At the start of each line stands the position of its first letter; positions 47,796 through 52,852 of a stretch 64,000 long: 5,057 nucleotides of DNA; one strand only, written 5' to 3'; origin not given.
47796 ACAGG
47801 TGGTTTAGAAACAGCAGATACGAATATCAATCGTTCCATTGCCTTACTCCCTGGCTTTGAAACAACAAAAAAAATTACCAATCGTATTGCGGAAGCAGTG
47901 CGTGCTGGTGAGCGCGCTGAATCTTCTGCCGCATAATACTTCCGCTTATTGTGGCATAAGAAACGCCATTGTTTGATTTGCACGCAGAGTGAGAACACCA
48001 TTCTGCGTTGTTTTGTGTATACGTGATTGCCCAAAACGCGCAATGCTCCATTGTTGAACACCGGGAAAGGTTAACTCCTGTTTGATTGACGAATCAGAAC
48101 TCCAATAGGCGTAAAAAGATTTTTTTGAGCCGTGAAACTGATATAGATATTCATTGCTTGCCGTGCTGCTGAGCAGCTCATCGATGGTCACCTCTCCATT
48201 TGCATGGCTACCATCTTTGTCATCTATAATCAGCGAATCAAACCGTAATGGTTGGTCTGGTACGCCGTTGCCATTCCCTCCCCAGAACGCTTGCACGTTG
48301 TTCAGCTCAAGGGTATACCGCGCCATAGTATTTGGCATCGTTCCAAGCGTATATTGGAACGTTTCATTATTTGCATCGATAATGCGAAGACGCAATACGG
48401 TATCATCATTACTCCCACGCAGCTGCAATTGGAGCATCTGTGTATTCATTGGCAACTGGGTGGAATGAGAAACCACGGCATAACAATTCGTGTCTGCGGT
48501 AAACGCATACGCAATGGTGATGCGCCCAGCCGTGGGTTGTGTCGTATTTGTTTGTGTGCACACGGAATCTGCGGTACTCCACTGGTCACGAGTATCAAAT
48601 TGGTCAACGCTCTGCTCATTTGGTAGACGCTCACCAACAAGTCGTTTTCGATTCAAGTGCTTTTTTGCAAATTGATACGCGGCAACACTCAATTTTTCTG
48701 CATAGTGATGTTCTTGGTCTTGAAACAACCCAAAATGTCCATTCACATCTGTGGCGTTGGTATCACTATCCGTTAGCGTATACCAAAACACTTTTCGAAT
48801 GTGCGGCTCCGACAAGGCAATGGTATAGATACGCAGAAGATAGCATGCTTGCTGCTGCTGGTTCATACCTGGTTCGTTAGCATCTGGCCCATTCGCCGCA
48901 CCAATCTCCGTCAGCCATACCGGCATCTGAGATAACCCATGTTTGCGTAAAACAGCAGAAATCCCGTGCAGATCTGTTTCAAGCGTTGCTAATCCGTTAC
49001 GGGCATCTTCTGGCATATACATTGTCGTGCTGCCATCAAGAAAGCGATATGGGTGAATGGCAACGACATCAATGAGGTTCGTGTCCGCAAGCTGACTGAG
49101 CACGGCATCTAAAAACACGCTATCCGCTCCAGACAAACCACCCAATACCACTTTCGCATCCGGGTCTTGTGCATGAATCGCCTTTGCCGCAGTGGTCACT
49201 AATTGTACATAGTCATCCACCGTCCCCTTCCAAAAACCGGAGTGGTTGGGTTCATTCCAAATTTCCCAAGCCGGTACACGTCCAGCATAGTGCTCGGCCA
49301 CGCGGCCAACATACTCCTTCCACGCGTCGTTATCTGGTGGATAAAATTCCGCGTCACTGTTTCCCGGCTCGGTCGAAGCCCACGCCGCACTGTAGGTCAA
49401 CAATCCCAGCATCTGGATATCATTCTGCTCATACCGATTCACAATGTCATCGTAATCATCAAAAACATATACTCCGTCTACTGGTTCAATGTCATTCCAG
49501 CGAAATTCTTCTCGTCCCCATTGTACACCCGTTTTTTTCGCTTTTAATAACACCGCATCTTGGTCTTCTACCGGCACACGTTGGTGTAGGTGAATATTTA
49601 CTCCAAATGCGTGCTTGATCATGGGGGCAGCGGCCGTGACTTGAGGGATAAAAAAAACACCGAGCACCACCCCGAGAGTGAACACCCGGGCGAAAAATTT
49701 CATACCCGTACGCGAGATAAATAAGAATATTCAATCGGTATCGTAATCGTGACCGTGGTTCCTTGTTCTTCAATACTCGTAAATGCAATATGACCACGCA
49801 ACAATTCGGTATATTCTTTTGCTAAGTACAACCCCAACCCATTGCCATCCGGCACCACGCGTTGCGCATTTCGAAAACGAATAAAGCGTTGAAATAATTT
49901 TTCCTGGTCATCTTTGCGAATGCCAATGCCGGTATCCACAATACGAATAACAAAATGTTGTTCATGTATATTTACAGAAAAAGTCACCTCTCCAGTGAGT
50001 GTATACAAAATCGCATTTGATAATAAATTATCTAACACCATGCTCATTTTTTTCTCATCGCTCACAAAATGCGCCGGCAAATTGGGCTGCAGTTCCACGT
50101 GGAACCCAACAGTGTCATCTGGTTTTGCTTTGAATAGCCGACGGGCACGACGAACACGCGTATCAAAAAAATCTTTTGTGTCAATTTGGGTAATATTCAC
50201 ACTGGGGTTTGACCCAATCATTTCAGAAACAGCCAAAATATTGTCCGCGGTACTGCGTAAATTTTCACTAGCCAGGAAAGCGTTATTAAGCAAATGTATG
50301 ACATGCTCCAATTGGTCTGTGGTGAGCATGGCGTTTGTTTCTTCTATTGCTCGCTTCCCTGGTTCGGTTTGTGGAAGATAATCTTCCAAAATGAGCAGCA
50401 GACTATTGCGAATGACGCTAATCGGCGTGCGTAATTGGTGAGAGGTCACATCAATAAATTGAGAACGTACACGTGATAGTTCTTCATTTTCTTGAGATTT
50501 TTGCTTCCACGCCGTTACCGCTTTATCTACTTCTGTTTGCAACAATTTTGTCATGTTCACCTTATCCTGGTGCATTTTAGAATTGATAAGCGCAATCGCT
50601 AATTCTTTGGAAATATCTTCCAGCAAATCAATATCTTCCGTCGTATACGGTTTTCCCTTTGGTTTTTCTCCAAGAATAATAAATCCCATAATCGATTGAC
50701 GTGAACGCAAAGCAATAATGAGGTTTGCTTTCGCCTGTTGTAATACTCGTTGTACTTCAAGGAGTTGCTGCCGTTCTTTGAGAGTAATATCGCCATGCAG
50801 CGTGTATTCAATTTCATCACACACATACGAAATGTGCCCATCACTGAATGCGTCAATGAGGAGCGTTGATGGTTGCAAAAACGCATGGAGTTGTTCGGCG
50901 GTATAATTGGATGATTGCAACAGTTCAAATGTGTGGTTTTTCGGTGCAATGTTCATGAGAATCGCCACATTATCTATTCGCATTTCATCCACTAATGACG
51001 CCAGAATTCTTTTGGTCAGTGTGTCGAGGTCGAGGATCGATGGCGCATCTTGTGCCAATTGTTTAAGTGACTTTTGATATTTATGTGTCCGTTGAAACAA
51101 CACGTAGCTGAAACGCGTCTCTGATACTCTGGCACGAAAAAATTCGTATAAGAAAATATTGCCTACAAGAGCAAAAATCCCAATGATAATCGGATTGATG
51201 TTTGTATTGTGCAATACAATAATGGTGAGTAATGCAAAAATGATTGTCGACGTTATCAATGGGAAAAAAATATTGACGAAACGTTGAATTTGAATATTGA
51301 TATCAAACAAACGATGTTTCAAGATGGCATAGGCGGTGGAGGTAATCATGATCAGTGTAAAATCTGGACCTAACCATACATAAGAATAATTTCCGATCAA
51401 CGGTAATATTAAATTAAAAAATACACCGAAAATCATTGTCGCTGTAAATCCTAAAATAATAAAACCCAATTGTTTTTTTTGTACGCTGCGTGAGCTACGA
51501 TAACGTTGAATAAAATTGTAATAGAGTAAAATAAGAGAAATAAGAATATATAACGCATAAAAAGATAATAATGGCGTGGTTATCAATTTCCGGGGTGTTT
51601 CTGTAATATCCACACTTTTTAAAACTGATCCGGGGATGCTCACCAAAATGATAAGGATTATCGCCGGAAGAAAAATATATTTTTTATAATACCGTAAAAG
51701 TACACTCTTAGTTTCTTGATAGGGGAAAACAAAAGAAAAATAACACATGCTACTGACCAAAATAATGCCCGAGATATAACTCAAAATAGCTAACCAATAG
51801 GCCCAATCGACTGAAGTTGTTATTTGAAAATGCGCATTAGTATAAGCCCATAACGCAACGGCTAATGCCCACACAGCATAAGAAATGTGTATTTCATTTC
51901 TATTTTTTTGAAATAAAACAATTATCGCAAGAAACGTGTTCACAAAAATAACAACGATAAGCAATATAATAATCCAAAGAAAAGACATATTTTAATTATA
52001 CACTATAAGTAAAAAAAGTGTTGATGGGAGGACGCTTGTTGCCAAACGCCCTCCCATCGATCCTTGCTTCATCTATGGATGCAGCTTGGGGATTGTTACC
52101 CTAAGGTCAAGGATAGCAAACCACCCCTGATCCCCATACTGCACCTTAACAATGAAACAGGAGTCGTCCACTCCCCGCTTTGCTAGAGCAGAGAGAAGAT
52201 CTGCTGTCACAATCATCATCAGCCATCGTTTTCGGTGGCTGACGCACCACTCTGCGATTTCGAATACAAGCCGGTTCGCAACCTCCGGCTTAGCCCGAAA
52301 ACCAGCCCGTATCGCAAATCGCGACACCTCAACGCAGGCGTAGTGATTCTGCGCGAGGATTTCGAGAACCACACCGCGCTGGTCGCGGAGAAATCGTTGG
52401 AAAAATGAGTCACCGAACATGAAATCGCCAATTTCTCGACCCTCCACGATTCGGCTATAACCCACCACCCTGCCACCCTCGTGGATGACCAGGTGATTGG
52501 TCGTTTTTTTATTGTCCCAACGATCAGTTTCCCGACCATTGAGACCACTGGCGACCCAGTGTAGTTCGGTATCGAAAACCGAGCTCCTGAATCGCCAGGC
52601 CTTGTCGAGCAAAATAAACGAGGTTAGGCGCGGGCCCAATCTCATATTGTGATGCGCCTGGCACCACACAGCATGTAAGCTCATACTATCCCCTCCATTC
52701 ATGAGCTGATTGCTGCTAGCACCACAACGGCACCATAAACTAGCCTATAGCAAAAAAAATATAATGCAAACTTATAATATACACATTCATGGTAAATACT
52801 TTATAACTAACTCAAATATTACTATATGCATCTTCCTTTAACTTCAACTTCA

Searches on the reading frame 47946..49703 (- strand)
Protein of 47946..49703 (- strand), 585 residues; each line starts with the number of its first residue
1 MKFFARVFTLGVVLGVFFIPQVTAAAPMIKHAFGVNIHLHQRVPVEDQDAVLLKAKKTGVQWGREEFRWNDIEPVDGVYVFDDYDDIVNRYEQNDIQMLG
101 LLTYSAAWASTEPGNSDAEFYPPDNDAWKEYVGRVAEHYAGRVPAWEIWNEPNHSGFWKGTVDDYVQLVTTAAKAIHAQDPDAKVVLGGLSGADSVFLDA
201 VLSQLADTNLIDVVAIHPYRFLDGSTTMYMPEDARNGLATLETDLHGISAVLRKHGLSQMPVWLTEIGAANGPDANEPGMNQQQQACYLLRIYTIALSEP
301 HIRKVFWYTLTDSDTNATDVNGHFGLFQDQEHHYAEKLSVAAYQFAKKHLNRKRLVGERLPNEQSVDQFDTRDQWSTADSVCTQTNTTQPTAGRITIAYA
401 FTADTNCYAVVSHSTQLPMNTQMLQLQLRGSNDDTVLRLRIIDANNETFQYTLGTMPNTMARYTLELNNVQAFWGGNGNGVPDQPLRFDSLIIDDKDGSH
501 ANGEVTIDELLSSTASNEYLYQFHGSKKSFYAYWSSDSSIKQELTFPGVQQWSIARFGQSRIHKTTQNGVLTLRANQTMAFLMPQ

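Call 111: search_protein_families(library=pfam, proteins=[window:47946-49703:-], max_evalue=0.00001)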
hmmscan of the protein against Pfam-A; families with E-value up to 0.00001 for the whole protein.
window:47946-49703:- (585 aa): 3 families
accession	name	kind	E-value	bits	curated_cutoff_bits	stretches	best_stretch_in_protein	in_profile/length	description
PF01229.23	Glyco_hydro_39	-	8.9e-16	58.2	26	1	118-374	116-374/472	Glycosyl hydrolases family 39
PF00150.24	Cellulase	-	4.4e-08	33.4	23.5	1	33-284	11-247/272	Cellulase (glycosyl hydrolase family 5)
PF00331.26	Glyco_hydro_10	-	6.4e-07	29.3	22.1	0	65-156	43-133/311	Glycosyl hydrolase family 10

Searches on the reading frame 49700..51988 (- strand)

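Call 111: search_protein_families(library=pfam, proteins=[window:49700-51988:-], max_evalue=0.00001)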
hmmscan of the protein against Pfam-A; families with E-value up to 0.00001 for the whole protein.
window:49700-51988:- (762 aa): 2 families
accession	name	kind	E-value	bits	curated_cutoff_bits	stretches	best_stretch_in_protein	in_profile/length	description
PF02518.31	HATPase_c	-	2.5e-23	83.1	26.4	1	644-752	2-109/111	Histidine kinase-, DNA gyrase B-, and HSP90-like ATPase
PF16927.11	HisKA_7TM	-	4.7e-07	30.3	28.6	1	9-230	1-222/224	N-terminal 7TM region of histidine kinase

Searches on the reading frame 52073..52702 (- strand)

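Call 112: search_protein_families(library=ncbifam, proteins=[window:52073-52702:-], max_evalue=0.00001)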
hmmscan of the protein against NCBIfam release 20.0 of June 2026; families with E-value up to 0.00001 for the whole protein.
window:52073-52702:- (209 aa): 3 families
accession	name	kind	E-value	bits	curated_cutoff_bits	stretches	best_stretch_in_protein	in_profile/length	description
NF010408.0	PRK13834.1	subfamily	4.3e-11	42.7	292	1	30-158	16-140/207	acyl-homoserine-lactone synthase TraI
NF052393.1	AHserLSynTraI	equivalog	9.9e-09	34.7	250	1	31-139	17-115/212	acyl-homoserine-lactone synthase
TIGR03694.1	exosort_acyl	subfamily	8.4e-06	25.4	111.95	0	31-139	18-127/241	PEP-CTERM/exosortase system-associated acyltransferase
